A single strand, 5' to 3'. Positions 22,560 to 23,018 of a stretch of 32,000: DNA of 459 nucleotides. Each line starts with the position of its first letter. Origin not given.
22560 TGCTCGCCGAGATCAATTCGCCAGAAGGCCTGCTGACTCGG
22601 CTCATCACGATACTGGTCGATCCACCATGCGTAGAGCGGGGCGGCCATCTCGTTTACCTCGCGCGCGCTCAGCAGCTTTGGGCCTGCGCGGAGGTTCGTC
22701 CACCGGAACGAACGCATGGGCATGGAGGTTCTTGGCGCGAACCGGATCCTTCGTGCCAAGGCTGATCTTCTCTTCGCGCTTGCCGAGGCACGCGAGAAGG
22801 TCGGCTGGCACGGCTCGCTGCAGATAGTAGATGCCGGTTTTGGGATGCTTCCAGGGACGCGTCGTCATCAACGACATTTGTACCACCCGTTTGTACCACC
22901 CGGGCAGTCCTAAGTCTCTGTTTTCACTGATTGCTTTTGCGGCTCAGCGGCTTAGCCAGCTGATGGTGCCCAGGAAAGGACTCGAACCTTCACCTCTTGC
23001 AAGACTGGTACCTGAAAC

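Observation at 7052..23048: Decayed ~15.9-kb genomic island anchored at tRNA-Leu(CAG), with both att-like ends still readable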

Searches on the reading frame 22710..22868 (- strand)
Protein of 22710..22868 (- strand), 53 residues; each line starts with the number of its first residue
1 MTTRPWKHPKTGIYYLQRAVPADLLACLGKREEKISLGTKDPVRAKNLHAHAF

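Call 61: find_related_loci(query=window:22710-22868:-, collection=viral_contigs, flank=6000)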
Query seq(53 aa) (53 aa) in viral_contigs; peptide patterns used: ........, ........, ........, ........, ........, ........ (x = any residue, [..] = any of these).
28 stretches matched a pattern; 1 encode a relative of the query (tblastn E <= 1e-3); 1 distinct loci.
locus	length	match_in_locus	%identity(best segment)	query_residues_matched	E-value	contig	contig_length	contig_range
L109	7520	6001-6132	73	3-46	6e-20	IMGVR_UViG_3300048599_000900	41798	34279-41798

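Call 70: find_related_loci(query=A4, collection=metagenome_contigs, flank=6000)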
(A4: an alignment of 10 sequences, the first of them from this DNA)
Query A4 (53 aa) in metagenome_contigs; peptide patterns used: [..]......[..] (x = any residue, [..] = any of these).
406 stretches matched a pattern; 28 encode a relative of the query (tblastn E <= 1e-3); 28 distinct loci.
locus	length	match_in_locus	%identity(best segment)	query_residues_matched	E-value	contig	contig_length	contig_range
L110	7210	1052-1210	91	1-53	1e-30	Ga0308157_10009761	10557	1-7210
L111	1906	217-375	75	1-53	6e-24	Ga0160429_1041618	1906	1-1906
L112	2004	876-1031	77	1-52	7e-23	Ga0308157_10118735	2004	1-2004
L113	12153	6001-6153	67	3-53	2e-21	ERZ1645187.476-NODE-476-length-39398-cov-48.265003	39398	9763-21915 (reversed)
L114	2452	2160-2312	65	3-53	5e-20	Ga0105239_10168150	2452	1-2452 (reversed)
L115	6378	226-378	65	3-53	2e-19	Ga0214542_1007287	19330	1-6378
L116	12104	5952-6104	63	3-53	2e-19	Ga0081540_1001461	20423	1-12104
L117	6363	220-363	69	3-50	6e-19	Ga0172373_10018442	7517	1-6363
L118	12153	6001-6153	63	3-53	2e-18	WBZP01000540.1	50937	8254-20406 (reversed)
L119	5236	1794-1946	61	3-53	4e-18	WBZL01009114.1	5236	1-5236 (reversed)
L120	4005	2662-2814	61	3-53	8e-18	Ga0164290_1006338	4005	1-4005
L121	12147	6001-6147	61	3-51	2e-17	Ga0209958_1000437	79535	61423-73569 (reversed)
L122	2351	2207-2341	67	3-47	2e-17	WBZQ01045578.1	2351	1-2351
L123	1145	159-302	63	3-50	3e-17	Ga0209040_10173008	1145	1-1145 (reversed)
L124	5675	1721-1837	74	1-39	9e-17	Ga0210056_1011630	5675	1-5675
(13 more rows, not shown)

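Call 72: search_protein_families(library=pfam, proteins=[L110:1052-2677:+, L111:217-1770:+, L116:5952-7535:+, L113:6001-7563:+], max_evalue=0.01)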
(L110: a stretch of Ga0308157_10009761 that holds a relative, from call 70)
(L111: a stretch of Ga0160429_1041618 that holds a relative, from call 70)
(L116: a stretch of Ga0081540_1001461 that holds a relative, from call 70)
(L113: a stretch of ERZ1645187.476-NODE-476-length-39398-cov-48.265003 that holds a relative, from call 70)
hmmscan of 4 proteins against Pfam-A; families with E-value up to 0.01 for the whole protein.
L110:1052-2677:+ (542 aa): 5 families
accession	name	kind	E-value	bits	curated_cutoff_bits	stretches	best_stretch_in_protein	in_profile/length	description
PF20172.3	DUF6538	-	4.8e-17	61.8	27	1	10-64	5-59/60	Domain of unknown function (DUF6538)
PF24624.1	Int_N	-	1.4e-05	26.2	27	1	225-322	4-92/100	Phage integrase, N-terminal domain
PF13495.12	Phage_int_SAM_4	-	1.4e-05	25.8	27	1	229-314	1-80/85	Phage integrase, N-terminal SAM-like domain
PF02899.23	Phage_int_SAM_1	-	0.00028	21.6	22.3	1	239-314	11-81/83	Phage integrase, N-terminal SAM-like domain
PF00589.27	Phage_integrase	-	0.00054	20.2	27.1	1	370-522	25-165/172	Phage integrase family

L111:217-1770:+ (518 aa): 2 families
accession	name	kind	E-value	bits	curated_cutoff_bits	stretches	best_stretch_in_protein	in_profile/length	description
PF20172.3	DUF6538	-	9.1e-19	67.3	27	1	10-64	5-59/60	Domain of unknown function (DUF6538)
PF00589.27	Phage_integrase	-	3.2e-06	27.4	27.1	1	326-494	3-165/172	Phage integrase family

L116:5952-7535:+ (528 aa): 6 families
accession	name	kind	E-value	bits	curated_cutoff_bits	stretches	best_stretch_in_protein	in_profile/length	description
PF20172.3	DUF6538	-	9.6e-17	60.9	27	1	8-62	5-59/60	Domain of unknown function (DUF6538)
PF00589.27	Phage_integrase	-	1.9e-08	34.7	27.1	1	334-507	6-165/172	Phage integrase family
PF24624.1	Int_N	-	5e-06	27.6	27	1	221-300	4-79/100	Phage integrase, N-terminal domain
PF02899.23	Phage_int_SAM_1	-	5.4e-06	27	22.3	1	237-303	13-80/83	Phage integrase, N-terminal SAM-like domain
PF13495.12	Phage_int_SAM_4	-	8.2e-06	26.6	27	1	226-301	2-77/85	Phage integrase, N-terminal SAM-like domain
PF13102.12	Phage_int_SAM_5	-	0.002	18.9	22.3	1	225-313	5-93/98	Phage integrase SAM-like domain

L113:6001-7563:+ (521 aa): 2 families
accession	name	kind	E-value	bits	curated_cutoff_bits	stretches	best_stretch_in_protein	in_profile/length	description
PF20172.3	DUF6538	-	7.2e-16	58.1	27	1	8-62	5-59/60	Domain of unknown function (DUF6538)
PF00589.27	Phage_integrase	-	7.5e-09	36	27.1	1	318-485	4-165/172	Phage integrase family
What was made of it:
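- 22082..22868 (-): Integrase pseudogene covering residues 1-262 of an integrase of about 542 aa. The DUF6538 domain is present. Relative to the intact gene there is an 11-nt deletion near 22707 and an 11-nt insertion near 22424. Homology ends within the first residues of the core-binding (SAM-like) region, so that domain and the catalytic domain are missing. The domains of intact relatives are in call 72.
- On tRNA-integrated genomic island (tyrosine-integrase type): Intact relatives carry the Phage_integrase domain (call 72).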

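Call 77: search_protein_families(library=ncbifam, proteins=[L110:1052-2677:+], max_evalue=0.01)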
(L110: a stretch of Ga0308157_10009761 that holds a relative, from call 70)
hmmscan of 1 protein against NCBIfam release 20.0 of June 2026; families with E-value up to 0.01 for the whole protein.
L110:1052-2677:+ (542 aa): 5 families
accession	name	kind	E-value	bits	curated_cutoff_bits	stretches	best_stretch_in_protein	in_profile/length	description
NF002331.0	PRK01287.1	subfamily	1.8e-09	37.1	371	1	222-529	22-316/365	site-specific tyrosine recombinase XerC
NF040815.2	recomb_XerA_Arch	equivalog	8.3e-09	35.4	220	1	235-394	5-139/263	site-specific tyrosine recombinase/integron integrase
TIGR02224.1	recomb_XerC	equivalog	1.3e-08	34.6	335.15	1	240-528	11-280/295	tyrosine recombinase XerC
TIGR02225.1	recomb_XerD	equivalog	1.4e-07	31.2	329.6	1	240-524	11-273/290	site-specific tyrosine recombinase XerD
NF001399.0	PRK00283.1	subfamily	8.9e-07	28.4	279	1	240-525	20-283/300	tyrosine recombinase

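Call 78: search_solved_structures(query=L110:1052-2677:+, max_evalue=0.01)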
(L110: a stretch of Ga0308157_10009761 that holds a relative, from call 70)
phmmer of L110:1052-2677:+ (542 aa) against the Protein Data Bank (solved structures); distinct sequences matched with E-value up to 0.01: 0.
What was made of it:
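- Tried and rejected: PDB sequence search with the intact integrase gave no hit (call 78).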

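Call 94: predict_structure(alignment_id=A6)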
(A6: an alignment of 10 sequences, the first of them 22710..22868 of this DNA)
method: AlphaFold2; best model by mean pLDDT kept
length: 53 residues; sequences in the alignment: 10
mean_pLDDT: 86.2   pTM: 0.61
mean pLDDT of the five models: 86.2, 86.0, 85.1, 84.5, 83.6
residues with pLDDT >= 90: 19; 70-90: 30; 50-70: 4; < 50: 0
segments of 3 or more residues with pLDDT < 50: none
pLDDT, mean of each block of 10 residues (from residue 1): 79 90 87 90 90 71
secondary structure, 60 per line:
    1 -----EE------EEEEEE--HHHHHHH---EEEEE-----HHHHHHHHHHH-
elements in order: E14-19 H22-28 E32-36 H42-52
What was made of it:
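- On Lambda-Int-like arm-binding N-terminal domain (for DUF6538): The AF2 model (pLDDT 86) has the order strand-strand-helix-strand-helix (call 94).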

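Call 96: fold_search(model_id=the predicted structure, library=pdb)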
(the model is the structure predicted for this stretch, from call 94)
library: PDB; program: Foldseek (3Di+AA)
matches with E <= 10: 26; with E <= 0.001: 0
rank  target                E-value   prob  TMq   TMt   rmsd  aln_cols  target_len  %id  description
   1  4ap0_A                4.7e+00  0.01  0.17  0.05  10.8        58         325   16  The mitotic kinesin Eg5 in complex with Mg-ADP and ispinesib (released 2012-09-26)
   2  9vp5_A                5.1e+00  0.02  0.22  0.03  12.5        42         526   19  Glucose-6-phosphate dehydrogenase from Leishmania donovani (released 2025-11-05)
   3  4kvj                  5.4e+00  0.08  0.30  0.03   2.1        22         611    9  Crystal structure of Oryza sativa fatty acid alpha-dioxygenase with hydrogen peroxide (released 2013-08-21)
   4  8rrt_B                5.4e+00  0.03  0.26  0.01  11.2        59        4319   17  Structure of rabbit RyR1 reconstituted into lipid liposomes in open state in complex with FKBP and Nb9657 (released 2024-10-09)
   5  6y1i_B                5.4e+00  0.01  0.23  0.05  10.6        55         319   13  Human Eg5 motor domain mutant R234C (released 2021-06-30)
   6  7wq5_A                5.8e+00  0.06  0.35  0.14   4.2        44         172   11  Crystal structure of Arabidopsis transcriptional factor WRINKLED1 with dsDNA (released 2022-08-31)
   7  7t3u_D                5.8e+00  0.04  0.35  0.02  12.0        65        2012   15  IP3, ATP, and Ca2+ bound type 3 IP3 receptor in the inactive state (released 2022-03-23)
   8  7wq5_B                6.2e+00  0.06  0.41  0.18   4.3        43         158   12  Crystal structure of Arabidopsis transcriptional factor WRINKLED1 with dsDNA (released 2022-08-31)
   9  8buu_e                6.2e+00  0.02  0.23  0.11  11.1        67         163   16  ARE-ABCF VmlR2 bound to a 70S ribosome (released 2023-04-05)
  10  1yrs_A                6.2e+00  0.01  0.20  0.05  11.0        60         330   13  Crystal structure of KSP in complex with inhibitor 1 (released 2005-04-12)
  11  6no3_A                6.7e+00  0.09  0.42  0.12   4.5        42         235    7  ADP bound to V113bL mutant ATP-grasp fold of Blastocystis hominis succinyl-CoA synthetase (released 2019-07-17)
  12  6trl_B                6.7e+00  0.01  0.20  0.06  10.8        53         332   17  Human Eg5 motor domain mutant Y82F (released 2021-06-30)
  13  1v31_MODEL_1_A        7.1e+00  0.06  0.31  0.18   8.0        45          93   13  Solution structure of the SWIB/MDM2 domain of the hypothetical protein At5g14170 from Arabidopsis thaliana (released 2004-04-21)
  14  9hjp_A                7.1e+00  0.05  0.27  0.05   3.5        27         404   11  Improved structure of mouse Gasdermin D (released 2025-10-01)
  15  2gm1_A                7.6e+00  0.01  0.20  0.05  10.6        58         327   16  Crystal structure of the mitotic kinesin eg5 in complex with mg-adp and n-(3-aminopropyl)-n-((3-benzyl-5-chloro-4-oxo- (released 2006-06-27)
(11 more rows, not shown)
